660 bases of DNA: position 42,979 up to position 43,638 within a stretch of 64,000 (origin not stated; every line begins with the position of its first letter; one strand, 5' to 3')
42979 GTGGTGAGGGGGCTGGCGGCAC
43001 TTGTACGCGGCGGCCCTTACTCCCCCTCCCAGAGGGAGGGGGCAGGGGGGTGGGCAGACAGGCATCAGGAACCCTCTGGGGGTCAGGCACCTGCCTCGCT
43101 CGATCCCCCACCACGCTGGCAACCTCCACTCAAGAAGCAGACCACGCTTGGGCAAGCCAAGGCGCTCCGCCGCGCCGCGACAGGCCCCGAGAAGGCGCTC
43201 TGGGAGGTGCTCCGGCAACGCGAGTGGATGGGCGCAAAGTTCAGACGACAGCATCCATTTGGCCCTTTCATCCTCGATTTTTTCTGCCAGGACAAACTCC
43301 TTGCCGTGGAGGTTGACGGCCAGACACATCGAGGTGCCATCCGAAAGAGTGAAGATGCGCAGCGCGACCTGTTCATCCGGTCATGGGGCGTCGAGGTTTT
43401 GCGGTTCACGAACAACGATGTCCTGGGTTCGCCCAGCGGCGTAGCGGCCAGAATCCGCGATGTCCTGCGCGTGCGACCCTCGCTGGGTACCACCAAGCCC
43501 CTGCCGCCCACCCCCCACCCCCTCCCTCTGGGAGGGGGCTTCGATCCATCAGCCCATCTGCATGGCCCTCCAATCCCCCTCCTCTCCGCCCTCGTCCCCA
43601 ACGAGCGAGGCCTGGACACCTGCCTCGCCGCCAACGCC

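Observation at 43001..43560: DUF559 endonuclease cassette with terminal inverted repeats inserted in-frame inside the HMG-CoA lyase gene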

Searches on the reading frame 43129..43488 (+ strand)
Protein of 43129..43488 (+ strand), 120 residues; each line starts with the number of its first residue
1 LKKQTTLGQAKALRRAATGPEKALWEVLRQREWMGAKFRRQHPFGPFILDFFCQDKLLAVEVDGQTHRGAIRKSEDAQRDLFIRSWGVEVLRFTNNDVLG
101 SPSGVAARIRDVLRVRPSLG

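Call 28: find_related_loci(query=window:43129-43488:+, collection=genome_contigs, flank=4000)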
Query window:43129-43488:+ (120 aa) in genome_contigs; peptide patterns used: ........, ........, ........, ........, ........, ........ (x = any residue, [..] = any of these).
599 stretches matched a pattern (row limit reached: there are more); 1 encode a relative of the query (tblastn E <= 1e-3); 1 distinct loci.
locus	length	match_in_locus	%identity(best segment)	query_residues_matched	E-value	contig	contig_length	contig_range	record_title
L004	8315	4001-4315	31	9-115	4e-15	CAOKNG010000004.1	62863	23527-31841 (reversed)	MAG TPA_asm: uncultured Clostridium sp. isolate SRR17684627_bin.19_metawrap_v1.3_MAG genome assembly, contig: NODE.752_l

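Call 61: search_protein_representatives(protein=window:43129-43488:+)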
Query: 120 residues. Proteins with E-value up to 0.001 (for the whole library): 21848; up to 1e-10: 9079; up to 1e-30: 4. The best 150 are listed.
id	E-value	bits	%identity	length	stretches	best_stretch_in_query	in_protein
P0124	6.4e-37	142.6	58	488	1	3-120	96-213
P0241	1.1e-34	135.4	35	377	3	9-107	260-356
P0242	3.0e-34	133.9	57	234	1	3-114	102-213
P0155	4.0e-33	130.3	61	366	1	18-120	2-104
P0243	3.2e-29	117.7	39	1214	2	5-110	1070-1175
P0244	6.3e-27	110.3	38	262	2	6-110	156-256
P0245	6.9e-26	107.0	46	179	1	9-116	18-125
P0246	9.3e-26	106.5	48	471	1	7-116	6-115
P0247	2.8e-25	105.0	54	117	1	6-114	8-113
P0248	2.9e-25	105.0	50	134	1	9-115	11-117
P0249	4.0e-25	104.5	53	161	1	8-115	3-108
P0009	8.7e-25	103.4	64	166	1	3-80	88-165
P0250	8.8e-25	103.4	47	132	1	9-118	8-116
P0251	2.7e-24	101.8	36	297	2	7-113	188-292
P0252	3.4e-24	101.5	53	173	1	13-114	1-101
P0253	3.8e-24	101.3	48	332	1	7-117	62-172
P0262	1.8e-23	99.1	49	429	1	8-107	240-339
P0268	3.8e-23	98.1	48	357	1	10-111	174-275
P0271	5.3e-23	97.6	47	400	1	7-111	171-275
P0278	8.5e-23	97.0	49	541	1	8-108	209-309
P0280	1.0e-22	96.8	45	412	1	9-118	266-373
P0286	1.3e-22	96.3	48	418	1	7-111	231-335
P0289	1.8e-22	95.9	48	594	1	7-111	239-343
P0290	1.8e-22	95.9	48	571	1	9-116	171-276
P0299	4.0e-22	94.8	48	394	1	10-112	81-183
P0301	4.3e-22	94.7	46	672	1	7-108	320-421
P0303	4.5e-22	94.7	47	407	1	9-111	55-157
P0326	1.3e-21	93.2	44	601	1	7-117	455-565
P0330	1.4e-21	93.1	47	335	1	7-112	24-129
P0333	1.4e-21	93.1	43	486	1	6-114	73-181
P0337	1.7e-21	92.8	46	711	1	5-117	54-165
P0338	1.7e-21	92.8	48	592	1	10-108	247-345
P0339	1.7e-21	92.8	50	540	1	5-117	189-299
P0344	2.0e-21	92.6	45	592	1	9-118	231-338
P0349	2.4e-21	92.3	47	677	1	7-109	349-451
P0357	3.2e-21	91.9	42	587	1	9-110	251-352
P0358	3.3e-21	91.9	50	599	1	5-117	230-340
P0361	3.5e-21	91.8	48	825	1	10-118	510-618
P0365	4.2e-21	91.5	45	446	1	7-113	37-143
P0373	5.0e-21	91.3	49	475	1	5-114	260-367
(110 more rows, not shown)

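Call 62: search_protein_families(library=pfam, proteins=[P0241, P0243, P0246, P0253, P0262, P0268, P0271, P0278, P0280, P0286], max_evalue=0.00001)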
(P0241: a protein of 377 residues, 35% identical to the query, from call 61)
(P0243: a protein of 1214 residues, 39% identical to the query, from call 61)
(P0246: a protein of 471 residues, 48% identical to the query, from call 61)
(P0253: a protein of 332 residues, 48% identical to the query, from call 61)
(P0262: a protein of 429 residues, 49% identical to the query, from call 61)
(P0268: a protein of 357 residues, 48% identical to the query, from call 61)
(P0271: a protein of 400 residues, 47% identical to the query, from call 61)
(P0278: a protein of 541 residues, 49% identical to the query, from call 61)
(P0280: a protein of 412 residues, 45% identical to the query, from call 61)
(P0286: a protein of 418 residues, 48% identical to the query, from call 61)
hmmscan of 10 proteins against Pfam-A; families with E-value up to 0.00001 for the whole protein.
P0241 (377 aa): 2 families
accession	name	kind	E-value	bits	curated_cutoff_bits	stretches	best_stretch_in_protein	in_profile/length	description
PF04480.18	DUF559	-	6.1e-86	284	20.6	3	257-362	3-108/109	Protein of unknown function (DUF559)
PF18741.7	MTES_1575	-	1.8e-10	41.2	38.2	0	286-362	13-96/96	REase_MTES_1575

P0243 (1214 aa): 4 families
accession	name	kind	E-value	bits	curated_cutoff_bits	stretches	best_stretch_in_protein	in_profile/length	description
PF04480.18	DUF559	-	2.8e-64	214.2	20.6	2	1072-1177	4-107/109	Protein of unknown function (DUF559)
PF07669.17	Eco57I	-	4e-36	125.1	25.3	1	709-1001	3-171/171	Eco57I restriction-modification methylase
PF18741.7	MTES_1575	-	2.8e-15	56.6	38.2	1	560-643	8-95/96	REase_MTES_1575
PF02384.22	N6_Mtase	-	2.8e-09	37.2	20.4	0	348-445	3-66/311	N-6 DNA Methylase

P0246 (471 aa): 1 family
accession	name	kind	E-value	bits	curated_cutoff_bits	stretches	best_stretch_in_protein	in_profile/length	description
PF04480.18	DUF559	-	2.7e-34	117.8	20.6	1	6-112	4-108/109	Protein of unknown function (DUF559)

P0253 (332 aa): 3 families
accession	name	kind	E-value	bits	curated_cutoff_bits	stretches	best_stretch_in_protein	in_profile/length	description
PF04480.18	DUF559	-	2.7e-32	111.3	20.6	1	63-166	5-106/109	Protein of unknown function (DUF559)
PF02384.22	N6_Mtase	-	2.5e-19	70.2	20.4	1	189-292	236-311/311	N-6 DNA Methylase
PF18741.7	MTES_1575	-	9.8e-06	26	38.2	0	81-167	7-95/96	REase_MTES_1575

P0262 (429 aa): 2 families
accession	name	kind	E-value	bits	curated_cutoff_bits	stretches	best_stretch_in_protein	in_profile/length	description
PF04480.18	DUF559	-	2.3e-37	127.6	20.6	1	239-344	4-107/109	Protein of unknown function (DUF559)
PF01420.25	Methylase_S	-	8.4e-13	49.3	22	1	4-188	3-167/168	Type I restriction modification DNA specificity domain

P0268 (357 aa): 2 families
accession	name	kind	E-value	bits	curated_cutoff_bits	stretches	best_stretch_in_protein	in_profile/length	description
PF04480.18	DUF559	-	3.6e-41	139.9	20.6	1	169-277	2-108/109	Protein of unknown function (DUF559)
PF18741.7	MTES_1575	-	7.3e-10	39.2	38.2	1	197-275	11-94/96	REase_MTES_1575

P0271 (400 aa): 3 families
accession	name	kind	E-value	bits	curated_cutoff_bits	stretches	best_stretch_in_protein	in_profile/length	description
PF01182.26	Glucosamine_iso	-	4.6e-65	220.1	27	2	291-393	124-225/225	Glucosamine-6-phosphate isomerases/6-phosphogluconolactonase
PF04480.18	DUF559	-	8.5e-37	125.8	20.6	1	170-277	3-108/109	Protein of unknown function (DUF559)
PF18741.7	MTES_1575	-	1.8e-09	37.9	38.2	1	186-277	3-96/96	REase_MTES_1575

P0278 (541 aa): 2 families
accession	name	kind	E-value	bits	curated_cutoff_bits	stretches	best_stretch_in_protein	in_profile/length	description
PF04480.18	DUF559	-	8.2e-37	125.8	20.6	1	208-313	4-107/109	Protein of unknown function (DUF559)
PF01420.25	Methylase_S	-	5.3e-23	82.5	22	1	4-157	3-167/168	Type I restriction modification DNA specificity domain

P0280 (412 aa): 2 families
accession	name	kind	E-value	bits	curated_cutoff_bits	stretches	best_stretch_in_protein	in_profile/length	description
PF04480.18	DUF559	-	1.7e-35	121.6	20.6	1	265-368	5-108/109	Protein of unknown function (DUF559)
PF01420.25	Methylase_S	-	1.3e-10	42.2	22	1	40-192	33-167/168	Type I restriction modification DNA specificity domain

P0286 (418 aa): 3 families
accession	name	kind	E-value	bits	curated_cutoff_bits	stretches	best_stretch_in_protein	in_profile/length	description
PF04480.18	DUF559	-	3.8e-38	130.1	20.6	1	230-337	3-108/109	Protein of unknown function (DUF559)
PF01420.25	Methylase_S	-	2.3e-11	44.7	22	1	4-169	6-167/168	Type I restriction modification DNA specificity domain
PF18741.7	MTES_1575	-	6.8e-09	36.1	38.2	1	258-337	12-96/96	REase_MTES_1575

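Call 63: search_protein_families(library=pfam, proteins=[P0289, P0290, P0299, P0301, P0303, P0326, P0330, P0333, P0337, P0338], max_evalue=0.00001)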
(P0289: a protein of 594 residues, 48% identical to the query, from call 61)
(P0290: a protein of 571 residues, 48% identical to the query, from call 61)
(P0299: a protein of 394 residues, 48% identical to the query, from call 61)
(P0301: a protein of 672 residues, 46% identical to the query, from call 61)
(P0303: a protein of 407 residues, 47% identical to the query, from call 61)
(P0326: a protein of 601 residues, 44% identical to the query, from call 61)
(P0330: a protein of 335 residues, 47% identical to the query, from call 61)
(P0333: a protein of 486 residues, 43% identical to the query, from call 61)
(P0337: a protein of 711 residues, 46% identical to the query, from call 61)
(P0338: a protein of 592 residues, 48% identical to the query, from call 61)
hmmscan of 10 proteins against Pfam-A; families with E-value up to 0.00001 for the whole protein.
P0289 (594 aa): 3 families
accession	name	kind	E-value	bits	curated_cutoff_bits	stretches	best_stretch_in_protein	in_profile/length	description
PF04480.18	DUF559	-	1.3e-38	131.6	20.6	1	238-345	3-108/109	Protein of unknown function (DUF559)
PF01420.25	Methylase_S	-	3.8e-22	79.7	22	1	6-178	1-168/168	Type I restriction modification DNA specificity domain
PF18741.7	MTES_1575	-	1.5e-08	35.1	38.2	1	266-345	12-96/96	REase_MTES_1575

P0290 (571 aa): 4 families
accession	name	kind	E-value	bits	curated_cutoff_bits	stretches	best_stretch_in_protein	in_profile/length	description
PF02581.23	TMP-TENI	-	2.5e-48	164.3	27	1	351-535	1-180/180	Thiamine monophosphate synthase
PF04480.18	DUF559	-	2.3e-37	127.6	20.6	1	170-270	5-105/109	Protein of unknown function (DUF559)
PF17792.6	ThiD2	-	5e-32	111.3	23.5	1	7-117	1-105/124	ThiD2 family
PF18741.7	MTES_1575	-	5.1e-06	26.9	38.2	0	196-269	12-92/96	REase_MTES_1575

P0299 (394 aa): 3 families
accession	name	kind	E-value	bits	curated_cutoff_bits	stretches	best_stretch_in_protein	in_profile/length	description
PF04480.18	DUF559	-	1.1e-38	131.9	20.6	1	77-184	3-108/109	Protein of unknown function (DUF559)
PF18741.7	MTES_1575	-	6.2e-08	33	38.2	1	105-183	12-95/96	REase_MTES_1575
PF01420.25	Methylase_S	-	8.1e-06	26.6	22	0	229-316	1-76/168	Type I restriction modification DNA specificity domain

P0301 (672 aa): 3 families
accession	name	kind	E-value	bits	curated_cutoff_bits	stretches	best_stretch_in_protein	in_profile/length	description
PF01420.25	Methylase_S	-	5.5e-39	134.5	22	1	4-179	3-168/168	Type I restriction modification DNA specificity domain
PF04480.18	DUF559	-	5.3e-34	116.8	20.6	1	319-425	3-107/109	Protein of unknown function (DUF559)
PF18741.7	MTES_1575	-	4.1e-08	33.6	38.2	1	348-425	13-95/96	REase_MTES_1575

P0303 (407 aa): 2 families
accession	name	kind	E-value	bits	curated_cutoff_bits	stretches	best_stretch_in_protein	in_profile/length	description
PF04480.18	DUF559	-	1.9e-37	127.9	20.6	1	53-159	4-108/109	Protein of unknown function (DUF559)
PF18741.7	MTES_1575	-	7.7e-10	39.2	38.2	1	81-159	13-96/96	REase_MTES_1575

P0326 (601 aa): 5 families
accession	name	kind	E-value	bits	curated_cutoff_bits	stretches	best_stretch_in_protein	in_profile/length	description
PF04313.20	HSDR_N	-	1.2e-49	169.3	25.1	1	2-209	2-198/198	Type I restriction enzyme R protein N terminus (HSDR_N)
PF04480.18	DUF559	-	3.2e-35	120.7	20.6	1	454-561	3-108/109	Protein of unknown function (DUF559)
PF18766.7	SWI2_SNF2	-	7.2e-33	114.5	26.7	1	267-400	1-104/221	SWI2/SNF2 ATPase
PF04851.21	ResIII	-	1e-08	35.7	22.5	1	307-401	23-112/164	Type III restriction enzyme, res subunit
PF18741.7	MTES_1575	-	1.7e-07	31.7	38.2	1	482-561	12-96/96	REase_MTES_1575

P0330 (335 aa): 3 families
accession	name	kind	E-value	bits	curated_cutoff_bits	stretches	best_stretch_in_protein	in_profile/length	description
PF18135.7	Type_ISP_C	-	2.4e-39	135.8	25.9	1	160-298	182-321/342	Type ISP C-terminal specificity domain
PF04480.18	DUF559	-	2e-33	115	20.6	1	24-130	4-108/109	Protein of unknown function (DUF559)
PF18741.7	MTES_1575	-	1.2e-06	28.9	38.2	1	52-129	13-95/96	REase_MTES_1575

P0333 (486 aa): 2 families
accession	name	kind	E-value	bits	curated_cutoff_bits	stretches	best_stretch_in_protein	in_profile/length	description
PF04480.18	DUF559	-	4.3e-39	133.2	20.6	1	73-180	3-108/109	Protein of unknown function (DUF559)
PF18741.7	MTES_1575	-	6.4e-10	39.4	38.2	1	101-180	12-96/96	REase_MTES_1575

P0337 (711 aa): 1 family
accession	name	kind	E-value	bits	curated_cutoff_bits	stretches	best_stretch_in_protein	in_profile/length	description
PF04480.18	DUF559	-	1.4e-29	102.5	20.6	1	57-161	5-108/109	Protein of unknown function (DUF559)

P0338 (592 aa): 3 families
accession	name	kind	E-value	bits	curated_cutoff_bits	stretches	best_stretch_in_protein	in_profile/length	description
PF04480.18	DUF559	-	2.5e-37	127.5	20.6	1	243-350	3-108/109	Protein of unknown function (DUF559)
PF01420.25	Methylase_S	-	4.6e-18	66.4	22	1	30-182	30-167/168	Type I restriction modification DNA specificity domain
PF18741.7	MTES_1575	-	5.4e-07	30.1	38.2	1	271-349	12-95/96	REase_MTES_1575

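Call 64: search_protein_families(library=pfam, proteins=[P0339, P0344, P0349, P0357, P0358, P0361, P0365, P0373, P0242, P0244], max_evalue=0.00001)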
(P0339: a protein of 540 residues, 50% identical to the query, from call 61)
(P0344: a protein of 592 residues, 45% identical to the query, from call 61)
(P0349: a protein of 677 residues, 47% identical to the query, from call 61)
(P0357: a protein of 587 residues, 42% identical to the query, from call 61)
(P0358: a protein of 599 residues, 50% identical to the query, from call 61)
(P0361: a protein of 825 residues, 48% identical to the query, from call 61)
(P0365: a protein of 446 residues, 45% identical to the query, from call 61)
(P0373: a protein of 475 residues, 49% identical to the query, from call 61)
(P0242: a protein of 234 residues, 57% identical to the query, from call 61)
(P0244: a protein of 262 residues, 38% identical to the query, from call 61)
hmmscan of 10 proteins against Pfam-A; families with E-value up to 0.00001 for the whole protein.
P0339 (540 aa): 3 families
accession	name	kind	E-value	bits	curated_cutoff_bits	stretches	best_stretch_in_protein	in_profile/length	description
PF04480.18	DUF559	-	2.5e-42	143.6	20.6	1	189-295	2-108/109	Protein of unknown function (DUF559)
PF01420.25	Methylase_S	-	1.2e-13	52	22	1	14-90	91-168/168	Type I restriction modification DNA specificity domain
PF18741.7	MTES_1575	-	2.5e-07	31.1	38.2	1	219-295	13-96/96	REase_MTES_1575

P0344 (592 aa): 2 families
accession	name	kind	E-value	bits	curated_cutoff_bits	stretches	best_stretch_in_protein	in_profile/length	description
PF04480.18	DUF559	-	2.1e-35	121.3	20.6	1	230-333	5-108/109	Protein of unknown function (DUF559)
PF01420.25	Methylase_S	-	1.2e-20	74.8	22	1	3-157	3-167/168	Type I restriction modification DNA specificity domain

P0349 (677 aa): 5 families
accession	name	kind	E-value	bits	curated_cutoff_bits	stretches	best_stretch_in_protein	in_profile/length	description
PF04480.18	DUF559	-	1.8e-40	137.6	20.6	1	349-455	4-108/109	Protein of unknown function (DUF559)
PF01420.25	Methylase_S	-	7.5e-36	124.3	22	1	107-284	2-168/168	Type I restriction modification DNA specificity domain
PF18765.7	Polbeta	-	4.9e-11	43.1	26.9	1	25-98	16-89/93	Polymerase beta, Nucleotidyltransferase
PF18741.7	MTES_1575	-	1.7e-10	41.2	38.2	1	376-452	12-93/96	REase_MTES_1575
PF01909.29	NTP_transf_2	-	8.4e-07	29.7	21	1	10-90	2-87/93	Nucleotidyltransferase domain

P0357 (587 aa): 3 families
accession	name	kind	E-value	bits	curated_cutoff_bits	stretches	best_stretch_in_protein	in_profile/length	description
PF04480.18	DUF559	-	6.9e-35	119.7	20.6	1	250-355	5-108/109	Protein of unknown function (DUF559)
PF01420.25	Methylase_S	-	2.2e-14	54.4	22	1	3-184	2-166/168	Type I restriction modification DNA specificity domain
PF18741.7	MTES_1575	-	4.9e-09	36.6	38.2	1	276-355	12-96/96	REase_MTES_1575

P0358 (599 aa): 3 families
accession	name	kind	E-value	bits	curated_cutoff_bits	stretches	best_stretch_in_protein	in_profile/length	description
PF04480.18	DUF559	-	6.4e-40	135.9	20.6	1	231-336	3-108/109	Protein of unknown function (DUF559)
PF01420.25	Methylase_S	-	1.3e-36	126.8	22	2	4-171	3-168/168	Type I restriction modification DNA specificity domain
PF18741.7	MTES_1575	-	2.4e-07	31.2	38.2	1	259-336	12-96/96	REase_MTES_1575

P0361 (825 aa): 2 families
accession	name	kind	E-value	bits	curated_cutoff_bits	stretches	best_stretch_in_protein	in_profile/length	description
PF04480.18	DUF559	-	1.9e-30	105.3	20.6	1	508-612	5-108/109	Protein of unknown function (DUF559)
PF01555.25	N6_N4_Mtase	-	4.4e-24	86.1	26.7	1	146-393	1-188/221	DNA methylase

P0365 (446 aa): 2 families
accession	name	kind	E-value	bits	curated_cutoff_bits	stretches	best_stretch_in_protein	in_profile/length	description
PF04480.18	DUF559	-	2.6e-39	133.9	20.6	1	36-143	3-108/109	Protein of unknown function (DUF559)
PF18741.7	MTES_1575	-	2.6e-08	34.2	38.2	1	65-141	13-94/96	REase_MTES_1575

P0373 (475 aa): 3 families
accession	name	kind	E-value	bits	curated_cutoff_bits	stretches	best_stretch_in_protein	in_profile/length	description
PF04480.18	DUF559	-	1.1e-41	141.6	20.6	1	260-366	2-108/109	Protein of unknown function (DUF559)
PF01420.25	Methylase_S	-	6e-16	59.5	22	1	3-151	9-168/168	Type I restriction modification DNA specificity domain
PF18741.7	MTES_1575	-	1.5e-07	31.8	38.2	1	290-366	13-96/96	REase_MTES_1575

P0242 (234 aa): 2 families
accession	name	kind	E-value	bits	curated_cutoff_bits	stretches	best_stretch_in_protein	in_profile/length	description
PF04480.18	DUF559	-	1.5e-29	102.5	20.6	1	107-204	5-100/109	Protein of unknown function (DUF559)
PF00682.25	HMGL-like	-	1.1e-06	28.7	29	1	4-58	1-48/260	HMGL-like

P0244 (262 aa): 2 families
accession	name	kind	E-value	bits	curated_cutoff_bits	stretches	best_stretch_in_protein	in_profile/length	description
PF04480.18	DUF559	-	1.7e-57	192.4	20.6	2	156-259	3-108/109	Protein of unknown function (DUF559)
PF18741.7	MTES_1575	-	1.7e-12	47.7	38.2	0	184-257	12-94/96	REase_MTES_1575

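Call 66: search_protein_families(library=pfam, proteins=[P0361, P0337], max_evalue=1)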
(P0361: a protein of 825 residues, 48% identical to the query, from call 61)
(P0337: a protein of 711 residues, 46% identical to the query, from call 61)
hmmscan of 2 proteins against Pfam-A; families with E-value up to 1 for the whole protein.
P0361 (825 aa): 6 families
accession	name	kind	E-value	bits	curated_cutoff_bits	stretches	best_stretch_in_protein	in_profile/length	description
PF04480.18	DUF559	-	1.9e-30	105.3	20.6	1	508-612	5-108/109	Protein of unknown function (DUF559)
PF01555.25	N6_N4_Mtase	-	4.4e-24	86.1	26.7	2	146-393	1-188/221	DNA methylase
PF14890.11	Intein_splicing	-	0.00024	21.4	35.8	1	647-680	122-155/155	Intein splicing domain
PF18741.7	MTES_1575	-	0.0018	18.7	38.2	1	532-612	11-96/96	REase_MTES_1575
PF13403.11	Hint_2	-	0.044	14.6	28.4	1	431-476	16-61/147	Hint domain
PF13649.12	Methyltransf_25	-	0.086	14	27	1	681-717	6-44/97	Methyltransferase domain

P0337 (711 aa): 6 families
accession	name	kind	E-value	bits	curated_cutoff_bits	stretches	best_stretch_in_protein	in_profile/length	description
PF04480.18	DUF559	-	1.4e-29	102.5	20.6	1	57-161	5-108/109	Protein of unknown function (DUF559)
PF18741.7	MTES_1575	-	0.00023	21.6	38.2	1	80-154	10-89/96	REase_MTES_1575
PF13649.12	Methyltransf_25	-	0.0099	17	27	1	250-302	6-59/97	Methyltransferase domain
PF01555.25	N6_N4_Mtase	-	0.011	16.1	26.7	1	250-279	190-219/221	DNA methylase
PF14890.11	Intein_splicing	-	0.025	14.8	35.8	1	216-249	122-155/155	Intein splicing domain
PF08241.18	Methyltransf_11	-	0.19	12.9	21.2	1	250-301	5-54/95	Methyltransferase domain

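Call 70: find_homologous_proteins(query=P0271, max_evalue=1e-10)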
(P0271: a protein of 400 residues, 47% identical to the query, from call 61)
Query P0271 (400 aa): 1765 proteins with E <= 1e-10 among 8000 candidates; the best 120 are listed.
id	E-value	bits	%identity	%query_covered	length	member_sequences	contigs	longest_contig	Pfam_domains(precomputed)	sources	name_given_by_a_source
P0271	3.0e-273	924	100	100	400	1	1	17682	PF04480.19,PF18741.8,PF01182.27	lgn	-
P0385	1.1e-196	672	75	99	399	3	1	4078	PF04480.19,PF18741.8,PF01182.27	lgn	-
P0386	4.4e-185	633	70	98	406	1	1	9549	PF04480.19,PF18741.8,PF01182.27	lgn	-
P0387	9.8e-101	356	63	36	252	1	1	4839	PF01182.27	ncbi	-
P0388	2.1e-98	348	65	36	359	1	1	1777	PF01182.27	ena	-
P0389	6.2e-44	169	53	26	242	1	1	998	PF01182.27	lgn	-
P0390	7.6e-42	162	42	28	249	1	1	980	PF01182.27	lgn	-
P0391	5.5e-40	156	37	42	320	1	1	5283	PF01182.27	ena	-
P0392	7.6e-40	155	36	42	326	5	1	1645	PF01182.27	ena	-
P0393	3.4e-39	153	38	29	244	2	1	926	PF01182.27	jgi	jgi:6-phosphogluconolactonase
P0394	7.3e-39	152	54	21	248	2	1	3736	PF01182.27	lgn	-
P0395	1.1e-38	151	50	25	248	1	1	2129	PF01182.27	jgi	-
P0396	1.4e-38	151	40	31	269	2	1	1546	PF01182.27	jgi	-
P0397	1.4e-38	151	40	31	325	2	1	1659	PF01182.27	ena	-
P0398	1.5e-38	151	38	31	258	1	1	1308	PF01182.27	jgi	jgi:6-phosphogluconolactonase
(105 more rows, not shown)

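Call 71: find_encoding_contigs(protein=P0271, flank=8000, max_places=1)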
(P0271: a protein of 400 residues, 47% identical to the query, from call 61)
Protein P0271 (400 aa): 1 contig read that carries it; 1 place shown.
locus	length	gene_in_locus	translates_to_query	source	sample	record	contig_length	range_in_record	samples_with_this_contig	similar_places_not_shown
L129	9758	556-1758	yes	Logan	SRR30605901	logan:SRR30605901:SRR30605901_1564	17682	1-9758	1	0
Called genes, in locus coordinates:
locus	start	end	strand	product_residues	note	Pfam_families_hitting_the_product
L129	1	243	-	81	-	?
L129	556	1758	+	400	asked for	PF01182:Glucosamine_iso, PF04480:DUF559, PF18741:MTES_1575, PF01182:Glucosamine_iso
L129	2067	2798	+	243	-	-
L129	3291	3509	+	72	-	-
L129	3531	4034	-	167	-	PF00160:Pro_isomerase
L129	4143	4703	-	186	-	PF00160:Pro_isomerase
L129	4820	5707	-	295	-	PF00768:Peptidase_S11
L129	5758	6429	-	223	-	PF00702:Hydrolase, PF12710:HAD, PF13419:HAD_2, PF13242:Hydrolase_like (weak)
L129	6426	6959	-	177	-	PF22811:Zn_ribbon_NrdR, PF03477:ATP-cone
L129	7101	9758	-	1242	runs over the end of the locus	-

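Call 72: find_encoding_contigs(protein=P0387, flank=3000, max_places=1)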
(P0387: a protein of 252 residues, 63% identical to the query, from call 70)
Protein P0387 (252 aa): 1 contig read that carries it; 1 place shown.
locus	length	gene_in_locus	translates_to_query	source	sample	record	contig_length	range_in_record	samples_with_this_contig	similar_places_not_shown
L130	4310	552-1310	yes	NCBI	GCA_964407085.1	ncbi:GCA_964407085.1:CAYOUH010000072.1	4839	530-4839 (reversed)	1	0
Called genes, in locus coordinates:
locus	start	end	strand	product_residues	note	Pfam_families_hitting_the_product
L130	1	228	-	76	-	?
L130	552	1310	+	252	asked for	PF01182:Glucosamine_iso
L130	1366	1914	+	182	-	-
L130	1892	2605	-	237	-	PF00160:Pro_isomerase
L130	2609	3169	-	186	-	PF00160:Pro_isomerase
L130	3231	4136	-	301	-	PF00768:Peptidase_S11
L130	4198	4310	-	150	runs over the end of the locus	PF22811:Zn_ribbon_NrdR, PF03477:ATP-cone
